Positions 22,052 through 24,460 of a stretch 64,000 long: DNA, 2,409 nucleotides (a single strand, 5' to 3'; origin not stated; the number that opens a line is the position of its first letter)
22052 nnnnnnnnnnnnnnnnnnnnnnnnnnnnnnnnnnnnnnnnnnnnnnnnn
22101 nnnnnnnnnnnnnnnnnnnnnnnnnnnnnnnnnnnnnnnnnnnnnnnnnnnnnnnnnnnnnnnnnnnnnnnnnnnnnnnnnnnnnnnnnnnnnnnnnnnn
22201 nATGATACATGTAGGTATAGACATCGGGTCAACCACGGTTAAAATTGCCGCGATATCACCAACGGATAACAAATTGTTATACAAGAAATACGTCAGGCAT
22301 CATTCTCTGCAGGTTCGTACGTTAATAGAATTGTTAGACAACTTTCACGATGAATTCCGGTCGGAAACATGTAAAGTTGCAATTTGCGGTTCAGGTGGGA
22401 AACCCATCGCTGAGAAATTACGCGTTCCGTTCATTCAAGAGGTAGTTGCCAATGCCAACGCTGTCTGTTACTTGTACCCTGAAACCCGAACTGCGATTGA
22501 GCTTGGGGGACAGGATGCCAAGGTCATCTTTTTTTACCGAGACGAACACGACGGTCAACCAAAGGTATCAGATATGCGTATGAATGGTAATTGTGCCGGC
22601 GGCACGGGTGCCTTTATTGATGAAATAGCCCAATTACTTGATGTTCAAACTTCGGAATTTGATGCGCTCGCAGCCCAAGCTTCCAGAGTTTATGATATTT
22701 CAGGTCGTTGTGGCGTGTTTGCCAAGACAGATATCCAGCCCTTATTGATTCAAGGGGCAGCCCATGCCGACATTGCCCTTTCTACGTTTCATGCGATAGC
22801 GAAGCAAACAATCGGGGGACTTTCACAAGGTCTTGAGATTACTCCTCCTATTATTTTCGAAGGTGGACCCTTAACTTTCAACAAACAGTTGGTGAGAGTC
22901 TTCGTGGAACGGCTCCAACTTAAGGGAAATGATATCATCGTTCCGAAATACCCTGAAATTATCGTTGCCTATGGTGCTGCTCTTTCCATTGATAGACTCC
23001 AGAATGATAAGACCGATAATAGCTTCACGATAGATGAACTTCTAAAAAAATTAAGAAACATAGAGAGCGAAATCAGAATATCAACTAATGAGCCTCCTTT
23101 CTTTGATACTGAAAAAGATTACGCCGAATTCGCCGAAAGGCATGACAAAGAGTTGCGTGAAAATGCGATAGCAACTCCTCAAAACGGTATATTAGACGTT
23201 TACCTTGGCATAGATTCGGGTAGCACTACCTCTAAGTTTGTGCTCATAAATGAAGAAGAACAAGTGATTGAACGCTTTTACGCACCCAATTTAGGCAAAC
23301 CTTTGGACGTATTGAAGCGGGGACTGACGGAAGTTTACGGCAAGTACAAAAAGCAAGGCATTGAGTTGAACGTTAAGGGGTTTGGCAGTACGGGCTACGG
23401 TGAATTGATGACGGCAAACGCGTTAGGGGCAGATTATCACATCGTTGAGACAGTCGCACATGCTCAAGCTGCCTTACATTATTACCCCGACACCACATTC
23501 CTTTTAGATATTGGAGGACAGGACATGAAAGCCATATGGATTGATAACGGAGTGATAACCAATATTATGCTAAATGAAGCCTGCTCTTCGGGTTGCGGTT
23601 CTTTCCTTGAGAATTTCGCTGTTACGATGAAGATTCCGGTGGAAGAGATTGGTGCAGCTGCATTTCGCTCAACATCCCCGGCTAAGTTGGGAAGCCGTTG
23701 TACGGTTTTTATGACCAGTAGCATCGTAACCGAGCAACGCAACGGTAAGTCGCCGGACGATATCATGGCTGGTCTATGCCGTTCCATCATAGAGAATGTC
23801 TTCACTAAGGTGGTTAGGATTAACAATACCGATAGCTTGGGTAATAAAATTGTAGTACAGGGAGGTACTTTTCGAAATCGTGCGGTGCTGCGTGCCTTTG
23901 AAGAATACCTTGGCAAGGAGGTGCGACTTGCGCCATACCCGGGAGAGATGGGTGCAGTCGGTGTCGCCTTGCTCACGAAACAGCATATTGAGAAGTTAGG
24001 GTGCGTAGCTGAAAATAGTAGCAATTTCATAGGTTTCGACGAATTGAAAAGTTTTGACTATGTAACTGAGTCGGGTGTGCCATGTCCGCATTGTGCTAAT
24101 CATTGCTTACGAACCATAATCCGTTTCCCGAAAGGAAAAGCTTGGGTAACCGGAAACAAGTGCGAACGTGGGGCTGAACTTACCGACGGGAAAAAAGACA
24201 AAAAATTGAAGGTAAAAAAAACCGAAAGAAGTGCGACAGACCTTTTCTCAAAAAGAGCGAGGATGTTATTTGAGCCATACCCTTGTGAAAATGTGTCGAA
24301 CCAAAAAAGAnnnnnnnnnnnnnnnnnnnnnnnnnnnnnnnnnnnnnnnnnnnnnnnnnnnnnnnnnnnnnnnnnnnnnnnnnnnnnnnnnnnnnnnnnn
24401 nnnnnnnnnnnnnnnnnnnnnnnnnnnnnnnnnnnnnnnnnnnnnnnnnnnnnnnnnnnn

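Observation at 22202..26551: All components of a BCR/HAD-type enzyme (two activase ATPase domains plus two dehydratase-like modules) fused in one 1449-aa polypeptide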

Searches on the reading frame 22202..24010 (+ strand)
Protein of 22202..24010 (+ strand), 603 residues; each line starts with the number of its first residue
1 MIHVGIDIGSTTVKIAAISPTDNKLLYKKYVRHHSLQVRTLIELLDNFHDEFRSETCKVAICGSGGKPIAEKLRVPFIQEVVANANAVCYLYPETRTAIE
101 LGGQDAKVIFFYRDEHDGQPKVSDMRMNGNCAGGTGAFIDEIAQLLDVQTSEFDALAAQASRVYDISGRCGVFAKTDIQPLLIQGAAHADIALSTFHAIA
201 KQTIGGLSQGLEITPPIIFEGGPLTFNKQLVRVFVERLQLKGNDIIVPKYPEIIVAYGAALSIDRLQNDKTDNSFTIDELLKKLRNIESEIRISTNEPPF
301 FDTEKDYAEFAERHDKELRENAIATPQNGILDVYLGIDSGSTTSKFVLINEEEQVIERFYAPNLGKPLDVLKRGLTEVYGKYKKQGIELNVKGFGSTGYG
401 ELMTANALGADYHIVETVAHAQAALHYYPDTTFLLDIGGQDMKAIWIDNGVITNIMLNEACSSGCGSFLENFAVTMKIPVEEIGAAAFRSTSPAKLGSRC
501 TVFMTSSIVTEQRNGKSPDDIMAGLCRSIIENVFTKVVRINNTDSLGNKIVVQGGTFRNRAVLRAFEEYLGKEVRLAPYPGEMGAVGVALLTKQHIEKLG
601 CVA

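Call 79: search_solved_structures(query=window:22202-24010:+, max_evalue=1e-10, show_alignments=1)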
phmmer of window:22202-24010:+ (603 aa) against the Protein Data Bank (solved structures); distinct sequences matched with E-value up to 1e-10: 5.
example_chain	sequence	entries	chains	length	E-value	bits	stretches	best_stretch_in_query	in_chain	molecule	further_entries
1hux_A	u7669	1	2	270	2e-34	122.3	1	334-592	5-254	ACTIVATOR OF (R)-2-HYDROXYGLUTARYL-COA DEHYDRATASE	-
4eht_A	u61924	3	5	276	2.7e-32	115.3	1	335-592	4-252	Activator of 2-hydroxyisocaproyl-CoA dehydratase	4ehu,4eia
9gai_D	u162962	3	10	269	2.8e-32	115.3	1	336-593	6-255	3-methylbenzoyl-CoA reductase alpha subunit MbdQ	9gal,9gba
9gai_C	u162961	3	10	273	2.7e-21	79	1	335-599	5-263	3-methylbenzoyl-CoA reductase delta subunit MbdP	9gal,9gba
7yyl_E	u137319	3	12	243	6.4e-19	71.1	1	4-261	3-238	Putative CoA-substrate-specific enzyme activase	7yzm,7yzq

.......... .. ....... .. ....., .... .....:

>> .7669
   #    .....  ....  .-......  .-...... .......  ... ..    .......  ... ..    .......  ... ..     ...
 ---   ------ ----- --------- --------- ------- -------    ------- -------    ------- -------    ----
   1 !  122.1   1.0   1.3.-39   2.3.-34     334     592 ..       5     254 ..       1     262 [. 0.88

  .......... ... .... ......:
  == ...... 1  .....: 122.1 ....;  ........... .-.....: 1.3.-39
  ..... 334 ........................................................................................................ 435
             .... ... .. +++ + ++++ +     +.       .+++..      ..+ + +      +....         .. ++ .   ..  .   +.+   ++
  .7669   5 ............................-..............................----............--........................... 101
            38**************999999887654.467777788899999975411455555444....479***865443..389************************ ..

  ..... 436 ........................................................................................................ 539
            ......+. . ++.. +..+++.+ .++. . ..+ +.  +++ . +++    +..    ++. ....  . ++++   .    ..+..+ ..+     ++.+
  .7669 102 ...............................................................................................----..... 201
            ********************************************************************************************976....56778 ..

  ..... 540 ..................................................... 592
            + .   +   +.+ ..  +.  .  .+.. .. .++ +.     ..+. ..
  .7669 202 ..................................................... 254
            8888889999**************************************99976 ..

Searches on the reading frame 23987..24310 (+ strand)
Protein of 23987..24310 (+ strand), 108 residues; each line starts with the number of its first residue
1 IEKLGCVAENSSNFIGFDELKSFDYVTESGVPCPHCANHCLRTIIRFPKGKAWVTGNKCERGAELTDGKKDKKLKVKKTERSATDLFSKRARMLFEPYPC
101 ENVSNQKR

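Call 39: search_protein_families(library=pfam, proteins=[window:23987-24310:+], max_evalue=10)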
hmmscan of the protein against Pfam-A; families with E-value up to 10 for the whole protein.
window:23987-24310:+ (108 aa): 1 family
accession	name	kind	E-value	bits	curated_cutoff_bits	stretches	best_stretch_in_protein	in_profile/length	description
PF19108.5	DUF5795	-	0.051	14.1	27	1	17-60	23-65/74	Family of unknown function (DUF5795)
